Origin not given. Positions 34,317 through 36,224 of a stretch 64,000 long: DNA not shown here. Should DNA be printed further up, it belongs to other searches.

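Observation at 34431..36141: Low-GC single-gene islet: orphan cyanophycin-synthetase-like N+G (ATP-grasp) protein with no Mur-ligase-like M domain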

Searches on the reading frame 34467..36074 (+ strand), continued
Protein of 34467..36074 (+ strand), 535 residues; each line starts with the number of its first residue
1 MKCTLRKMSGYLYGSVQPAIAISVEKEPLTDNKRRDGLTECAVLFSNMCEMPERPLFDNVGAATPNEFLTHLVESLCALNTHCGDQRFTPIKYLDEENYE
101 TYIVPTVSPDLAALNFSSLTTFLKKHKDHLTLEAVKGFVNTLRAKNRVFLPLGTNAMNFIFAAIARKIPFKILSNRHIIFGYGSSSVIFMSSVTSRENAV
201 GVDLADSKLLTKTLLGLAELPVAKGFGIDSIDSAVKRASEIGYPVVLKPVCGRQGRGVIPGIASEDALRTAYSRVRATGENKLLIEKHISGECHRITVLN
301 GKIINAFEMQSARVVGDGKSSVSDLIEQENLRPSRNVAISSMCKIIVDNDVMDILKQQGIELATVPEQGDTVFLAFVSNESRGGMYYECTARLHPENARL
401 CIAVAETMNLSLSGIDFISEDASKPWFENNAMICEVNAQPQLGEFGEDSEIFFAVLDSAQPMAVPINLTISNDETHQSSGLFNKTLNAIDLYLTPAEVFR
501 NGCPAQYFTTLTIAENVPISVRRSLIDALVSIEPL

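Call 7: find_encoding_contigs(protein=P0001, flank=10000, max_places=4)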
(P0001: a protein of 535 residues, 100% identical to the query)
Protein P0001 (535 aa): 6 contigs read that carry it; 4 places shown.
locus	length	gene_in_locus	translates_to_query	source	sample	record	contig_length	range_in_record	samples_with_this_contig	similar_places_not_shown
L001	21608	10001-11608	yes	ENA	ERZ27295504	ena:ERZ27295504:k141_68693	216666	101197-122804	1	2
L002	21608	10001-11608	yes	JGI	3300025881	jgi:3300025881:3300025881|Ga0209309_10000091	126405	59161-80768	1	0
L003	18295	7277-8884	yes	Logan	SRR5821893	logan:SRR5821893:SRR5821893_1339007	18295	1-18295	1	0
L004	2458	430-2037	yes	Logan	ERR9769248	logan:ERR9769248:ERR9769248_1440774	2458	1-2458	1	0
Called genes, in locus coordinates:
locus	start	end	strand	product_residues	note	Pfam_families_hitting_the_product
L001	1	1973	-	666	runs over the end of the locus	PF00456:Transketolase_N, PF02779:Transket_pyr, PF02780:Transketolase_C, PF22613:Transketolase_C_1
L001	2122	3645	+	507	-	PF00291:PALP, PF00585:Thr_dehydrat_C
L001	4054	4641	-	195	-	PF01812:5-FTHF_cyc-lig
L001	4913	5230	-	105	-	PF05164:ZapA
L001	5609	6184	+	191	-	PF03695:UPF0149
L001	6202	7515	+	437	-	PF05195:AMP_N, PF00557:Peptidase_M24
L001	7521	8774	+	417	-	PF01266:DAO (faint), PF01494:FAD_binding_3, PF07992:Pyr_redox_2 (faint)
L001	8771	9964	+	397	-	PF01266:DAO (weak), PF01494:FAD_binding_3, PF05834:Lycopene_cycl (faint), PF13450:NAD_binding_8 (weak)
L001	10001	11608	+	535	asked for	PF02786:CPSase_L_D2 (weak), PF08443:RimK (weak)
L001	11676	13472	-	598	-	PF00578:AhpC-TSA, PF08534:Redoxin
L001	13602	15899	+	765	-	PF03176:MMPL, PF00873:ACR_tran (faint), PF02460:Patched (weak), PF03176:MMPL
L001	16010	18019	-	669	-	PF13442:Cytochrome_CBB3 (weak), PF01011:PQQ, PF13360:PQQ_2, PF13570:Beta-prop_ACSF4, PF07774:EMC1_C (faint), PF13360:PQQ_2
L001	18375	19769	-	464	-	PF00120:Gln-synt_C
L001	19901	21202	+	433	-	PF07992:Pyr_redox_2 (faint), PF01266:DAO, PF12831:FAD_oxidored (weak), PF13450:NAD_binding_8 (faint)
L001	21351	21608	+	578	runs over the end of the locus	PF00474:SSF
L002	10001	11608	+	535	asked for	PF02786:CPSase_L_D2 (weak), PF08443:RimK (weak)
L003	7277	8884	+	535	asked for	PF02786:CPSase_L_D2 (weak), PF08443:RimK (weak)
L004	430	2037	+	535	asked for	PF02786:CPSase_L_D2 (weak), PF08443:RimK (weak)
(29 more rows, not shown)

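Call 8: find_encoding_contigs(protein=P0008, flank=10000, max_places=3)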
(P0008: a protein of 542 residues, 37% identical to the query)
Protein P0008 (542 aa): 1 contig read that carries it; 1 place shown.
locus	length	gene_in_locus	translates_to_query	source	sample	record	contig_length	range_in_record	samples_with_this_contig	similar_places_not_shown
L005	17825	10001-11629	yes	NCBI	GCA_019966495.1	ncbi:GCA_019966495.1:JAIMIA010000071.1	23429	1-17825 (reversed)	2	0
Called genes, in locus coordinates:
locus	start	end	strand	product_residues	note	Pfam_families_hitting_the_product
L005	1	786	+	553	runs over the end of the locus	PF21760:SecD_1st, PF22599:SecDF_P1_head, PF02355:SecD_SecF_C, PF03176:MMPL (weak)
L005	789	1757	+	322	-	PF07549:Sec_GG, PF02355:SecD_SecF_C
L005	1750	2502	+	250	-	PF01925:TauE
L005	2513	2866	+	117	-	PF04430:DUF498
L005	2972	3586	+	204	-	PF00005:ABC_tran, PF13304:AAA_21 (faint)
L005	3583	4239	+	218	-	PF03379:CcmB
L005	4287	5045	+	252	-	PF01578:Cytochrom_C_asm, PF27518:CcmC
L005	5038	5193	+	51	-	PF04995:CcmD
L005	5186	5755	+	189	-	PF00578:AhpC-TSA, PF08534:Redoxin, PF00085:Thioredoxin (faint), PF13905:Thioredoxin_8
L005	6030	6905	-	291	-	-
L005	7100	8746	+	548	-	PF20172:DUF6538, PF00589:Phage_integrase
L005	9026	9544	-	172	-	PF23025:YbjQ_2 (faint), PF01906:YbjQ_1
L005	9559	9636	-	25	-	PF02796:HTH_7 (weak)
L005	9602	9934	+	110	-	PF13683:rve_3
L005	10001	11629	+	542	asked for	PF08443:RimK (weak), PF13549:ATP-grasp_5 (weak), PF02786:CPSase_L_D2 (faint)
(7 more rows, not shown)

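Call 9: find_encoding_contigs(protein=P0022, flank=10000, max_places=3)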
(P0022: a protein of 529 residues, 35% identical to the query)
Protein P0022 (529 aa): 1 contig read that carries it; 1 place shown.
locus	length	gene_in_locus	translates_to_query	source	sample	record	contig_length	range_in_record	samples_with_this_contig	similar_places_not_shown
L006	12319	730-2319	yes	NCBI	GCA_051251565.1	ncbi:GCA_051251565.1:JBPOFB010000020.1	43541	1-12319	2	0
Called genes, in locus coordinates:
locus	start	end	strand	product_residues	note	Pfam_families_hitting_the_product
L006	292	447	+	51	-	PF02796:HTH_7, PF13936:HTH_38 (weak), PF13384:HTH_23 (weak)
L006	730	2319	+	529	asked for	PF08443:RimK (faint), PF13549:ATP-grasp_5 (weak)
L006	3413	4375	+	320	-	-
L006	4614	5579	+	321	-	-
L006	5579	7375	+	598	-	PF02786:CPSase_L_D2 (weak)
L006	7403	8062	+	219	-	PF13578:Methyltransf_24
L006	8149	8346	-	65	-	-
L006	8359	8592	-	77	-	-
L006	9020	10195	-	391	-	PF01757:Acyl_transf_3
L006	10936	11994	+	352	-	PF13379:NMT1_2 (weak), PF09084:NMT1 (faint)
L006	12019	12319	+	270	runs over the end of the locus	PF00528:BPD_transp_1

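Call 10: find_encoding_contigs(protein=P0020, flank=10000, max_places=3)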
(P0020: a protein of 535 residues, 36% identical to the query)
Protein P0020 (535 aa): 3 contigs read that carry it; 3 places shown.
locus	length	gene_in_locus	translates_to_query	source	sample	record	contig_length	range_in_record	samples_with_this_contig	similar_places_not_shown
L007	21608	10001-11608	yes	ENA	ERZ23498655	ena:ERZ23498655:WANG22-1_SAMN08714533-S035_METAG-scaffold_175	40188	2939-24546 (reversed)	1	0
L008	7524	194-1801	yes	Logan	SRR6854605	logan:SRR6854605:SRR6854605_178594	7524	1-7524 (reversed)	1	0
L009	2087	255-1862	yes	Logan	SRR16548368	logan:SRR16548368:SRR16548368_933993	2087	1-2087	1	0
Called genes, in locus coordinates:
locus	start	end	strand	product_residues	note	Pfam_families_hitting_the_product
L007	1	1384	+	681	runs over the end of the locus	PF13428:TPR_14 (weak), PF13414:TPR_11 (weak), PF14559:TPR_19 (weak), PF13431:TPR_17 (weak), PF13414:TPR_11, PF13432:TPR_16 (weak), PF13432:TPR_16, PF13844:Glyco_transf_41, +9 more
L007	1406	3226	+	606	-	PF13549:ATP-grasp_5 (weak)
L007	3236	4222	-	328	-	-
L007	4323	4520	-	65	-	-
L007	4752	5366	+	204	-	PF01810:LysE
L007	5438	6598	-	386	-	PF00196:GerE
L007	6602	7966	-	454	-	PF00202:Aminotran_3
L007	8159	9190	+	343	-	PF00850:Hist_deacetyl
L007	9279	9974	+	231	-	PF01128:IspD, PF12804:NTP_transf_3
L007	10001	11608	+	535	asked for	PF13549:ATP-grasp_5 (weak), PF02222:ATP-grasp (weak), PF02786:CPSase_L_D2 (weak)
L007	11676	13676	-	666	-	PF23197:IG_AIR9 (faint), PF13946:DUF4214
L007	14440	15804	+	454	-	PF00534:Glycos_transf_1, PF13692:Glyco_trans_1_4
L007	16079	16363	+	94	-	-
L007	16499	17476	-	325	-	PF00126:HTH_1, PF03466:LysR_substrate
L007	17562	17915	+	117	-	-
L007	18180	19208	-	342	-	PF10134:RPA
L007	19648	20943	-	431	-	PF00534:Glycos_transf_1 (weak), PF13692:Glyco_trans_1_4 (weak), PF13524:Glyco_trans_1_2 (weak)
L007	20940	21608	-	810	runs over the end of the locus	PF00534:Glycos_transf_1, PF13692:Glyco_trans_1_4, PF13524:Glyco_trans_1_2 (weak), PF08241:Methyltransf_11, PF13489:Methyltransf_23, PF13649:Methyltransf_25 (faint)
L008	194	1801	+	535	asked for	PF13549:ATP-grasp_5 (weak), PF02222:ATP-grasp (weak), PF02786:CPSase_L_D2 (weak)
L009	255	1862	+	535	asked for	PF13549:ATP-grasp_5 (weak), PF02222:ATP-grasp (weak), PF02786:CPSase_L_D2 (weak)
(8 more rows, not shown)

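Call 16: search_protein_families(library=padloc, proteins=[window:34467-36074:+], max_evalue=1)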
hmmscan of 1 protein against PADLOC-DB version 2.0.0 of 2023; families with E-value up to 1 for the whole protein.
window:34467-36074:+ (535 aa): 2 families
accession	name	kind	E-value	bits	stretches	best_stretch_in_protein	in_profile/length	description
PDLC02807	DpdA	-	0.0094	12.8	1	174-244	126-201/417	DpdA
PDLC02243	AbiEi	-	0.038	11.8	1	137-173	101-136/234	AbiEi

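Call 23: predict_structure(alignment_id=A1)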
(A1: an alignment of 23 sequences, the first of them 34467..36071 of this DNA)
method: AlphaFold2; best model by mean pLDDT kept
length: 535 residues; sequences in the alignment: 23
mean_pLDDT: 79.4   pTM: 0.64
mean pLDDT of the five models: 79.4, 79.0, 77.9, 76.9, 74.1
residues with pLDDT >= 90: 131; 70-90: 285; 50-70: 102; < 50: 17
segments of 3 or more residues with pLDDT < 50: 192-202
pLDDT, mean of each block of 10 residues (from residue 1): 81 65 79 75 75 63 73 88 79 85 86 91 81 86 82 65 71 70 64 41 62 78 88 93 89 69 90 85 88 88 87 93 94 75 82 86 94 79 82 93 80 86 90 81 54 56 78 69 68 89 84 92 89 69
secondary structure, 60 per line:
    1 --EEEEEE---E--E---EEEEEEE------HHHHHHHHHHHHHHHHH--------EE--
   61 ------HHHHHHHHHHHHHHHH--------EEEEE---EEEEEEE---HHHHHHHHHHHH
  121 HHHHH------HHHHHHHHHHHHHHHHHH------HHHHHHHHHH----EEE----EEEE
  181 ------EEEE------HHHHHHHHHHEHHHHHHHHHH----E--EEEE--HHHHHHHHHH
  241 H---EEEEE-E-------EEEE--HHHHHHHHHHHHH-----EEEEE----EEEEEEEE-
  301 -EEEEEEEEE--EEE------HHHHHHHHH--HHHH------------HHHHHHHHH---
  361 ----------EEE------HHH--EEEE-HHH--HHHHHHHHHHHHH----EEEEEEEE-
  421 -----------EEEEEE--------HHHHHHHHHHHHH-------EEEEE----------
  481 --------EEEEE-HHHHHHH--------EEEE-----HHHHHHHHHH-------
elements in order: E3-8 E19-25 H32-48 H67-82 E91-95 E99-105 H109-125 H132-149 H156-165 E170-172 E177-180 E187-190 H197-206 H208-217 E225-228 H231-241 E245-249 E259-262 H265-277 E283-287 E292-299 E302-310 E313-315 H322-330 H333-336 H349-357 E371-373 E385-388 H395-407 E412-419 E432-437 H446-458 E466-470 E489-493 H495-501 E510-513 H519-528

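Call 26: fold_search(model_id=the predicted structure, library=pdb)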
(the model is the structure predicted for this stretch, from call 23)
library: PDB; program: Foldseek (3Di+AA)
matches with E <= 10: 797; with E <= 0.001: 439
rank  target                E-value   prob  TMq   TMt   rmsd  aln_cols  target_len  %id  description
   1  7wae_A                3.3e-33  1.00  0.47  0.30  25.6       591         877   24  Trichodesmium erythraeum cyanophycin synthetase 1 (TeCphA1) with ATPgammaS, 4x(beta-Asp-Arg), and aspartate (released 2022-09-07)
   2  7wae_C                9.6e-33  1.00  0.47  0.36  26.1       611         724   23  Trichodesmium erythraeum cyanophycin synthetase 1 (TeCphA1) with ATPgammaS, 4x(beta-Asp-Arg), and aspartate (released 2022-09-07)
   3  7wac_A                3.9e-32  1.00  0.43  0.33  27.0       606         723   23  Trichodesmium erythraeum cyanophycin synthetase 1 (TeCphA1) (released 2022-09-07)
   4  7lg5_A                7.7e-30  1.00  0.45  0.29  26.4       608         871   22  Synechocystis sp. UTEX2470 Cyanophycin synthetase 1 with ATP (released 2021-08-18)
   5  7txv_A                1.0e-29  1.00  0.47  0.30  26.5       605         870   22  Cyanophycin synthetase 1 from Synechocystis sp. UTEX2470 E82Q with ATP and 16x(Asp-Arg) (released 2022-06-01)
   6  7lgj_A                1.2e-29  1.00  0.45  0.29  26.5       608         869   23  Cyanophycin synthetase 1 from Synechocystis sp. UTEX2470 with ADPCP and 8x(Asp-Arg)-NH2 (released 2021-08-18)
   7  7lgq_A                2.8e-29  1.00  0.46  0.29  26.4       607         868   22  Cyanophycin synthetase 1 from Synechocystis sp. UTEX2470 with ATP and 8x(Asp-Arg)-Asn (released 2021-08-18)
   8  7ta5                  1.0e-28  1.00  0.44  0.40  26.6       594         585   21  Crystal structure of cyanophycin synthetase 2 from Gloeothece citriformis (released 2022-03-02)
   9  7lgn_A                1.6e-28  1.00  0.40  0.32  27.0       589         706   20  Cyanophycin synthetase 1 from T. morbirosei (released 2021-08-18)
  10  8fxi_C                5.5e-26  1.00  0.44  0.38  27.4       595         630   20  Cryo-EM structure of Stanieria sp. CphA2 in complex with ADPCP and 4x(beta-Asp-Arg) (released 2023-06-14)
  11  7lgm_A                9.0e-26  1.00  0.46  0.35  26.3       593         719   21  Cyanophycin synthetase from A. baylyi DSM587 with ATP (released 2021-08-18)
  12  7lgn_B                3.1e-25  1.00  0.43  0.29  26.3       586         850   19  Cyanophycin synthetase 1 from T. morbirosei (released 2021-08-18)
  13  8fxi_B                2.7e-24  1.00  0.41  0.37  27.7       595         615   20  Cryo-EM structure of Stanieria sp. CphA2 in complex with ADPCP and 4x(beta-Asp-Arg) (released 2023-06-14)
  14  3ln6                  9.7e-24  1.00  0.40  0.30  20.9       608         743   15  Crystal structure of a bifunctional glutathione synthetase from Streptococcus agalactiae (released 2011-04-13)
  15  8fxh_A                1.3e-23  1.00  0.35  0.31  27.3       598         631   20  Cryo-EM structure of Stanieria sp. CphA2 (released 2023-06-14)
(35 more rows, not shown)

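Call 31: find_related_loci(query=A1, collection=viral_contigs, flank=8000)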
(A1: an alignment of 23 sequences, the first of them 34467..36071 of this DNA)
Query A1 (535 aa) in viral_contigs; peptide patterns used: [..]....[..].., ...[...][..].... (x = any residue, [..] = any of these).
6 stretches matched a pattern, but none encodes a relative of the query by tblastn (E <= 1e-3).

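Call 32: find_related_loci(query=A1, collection=metagenome_contigs, flank=8000)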
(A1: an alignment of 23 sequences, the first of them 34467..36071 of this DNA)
Query A1 (535 aa) in metagenome_contigs; peptide patterns used: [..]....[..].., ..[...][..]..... (x = any residue, [..] = any of these).
406 stretches matched a pattern; 220 encode a relative of the query (tblastn E <= 1e-3); the best 80 are kept; 80 distinct loci.
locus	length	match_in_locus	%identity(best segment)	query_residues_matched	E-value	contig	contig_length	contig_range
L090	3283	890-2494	39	1-534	8e-121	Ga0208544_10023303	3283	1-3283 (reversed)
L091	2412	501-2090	36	1-534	1e-117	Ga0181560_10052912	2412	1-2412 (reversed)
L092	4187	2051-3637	36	1-534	1e-111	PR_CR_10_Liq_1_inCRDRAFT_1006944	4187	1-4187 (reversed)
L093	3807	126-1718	39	1-535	2e-111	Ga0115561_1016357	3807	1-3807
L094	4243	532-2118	38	1-534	5e-110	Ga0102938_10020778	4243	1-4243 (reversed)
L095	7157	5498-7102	38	1-534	5e-107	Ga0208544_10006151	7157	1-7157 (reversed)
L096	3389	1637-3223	37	1-534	2e-107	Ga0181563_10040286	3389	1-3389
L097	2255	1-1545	36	15-534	3e-110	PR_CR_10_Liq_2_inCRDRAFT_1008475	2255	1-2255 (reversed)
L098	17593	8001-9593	37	1-534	2e-103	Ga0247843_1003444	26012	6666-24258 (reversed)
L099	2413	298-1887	34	1-534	2e-106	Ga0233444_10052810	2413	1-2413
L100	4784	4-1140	40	153-534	8e-84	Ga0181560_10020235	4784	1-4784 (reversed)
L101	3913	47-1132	39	173-535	3e-80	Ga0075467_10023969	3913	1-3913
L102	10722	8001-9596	37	1-535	8e-111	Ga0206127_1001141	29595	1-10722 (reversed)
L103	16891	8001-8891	37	147-443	6e-60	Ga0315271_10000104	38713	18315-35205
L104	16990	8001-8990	37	153-480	3e-59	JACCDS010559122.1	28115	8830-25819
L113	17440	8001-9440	29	9-488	4e-54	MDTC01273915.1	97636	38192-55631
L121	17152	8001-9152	31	151-532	3e-52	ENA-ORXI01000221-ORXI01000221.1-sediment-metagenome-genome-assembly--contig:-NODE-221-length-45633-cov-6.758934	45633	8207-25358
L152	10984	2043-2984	33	142-459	2e-48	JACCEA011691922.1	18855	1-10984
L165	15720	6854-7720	34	152-440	1e-47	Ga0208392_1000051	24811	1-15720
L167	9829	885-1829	34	139-442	6e-48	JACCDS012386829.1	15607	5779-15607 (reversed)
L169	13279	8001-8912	35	154-456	1e-47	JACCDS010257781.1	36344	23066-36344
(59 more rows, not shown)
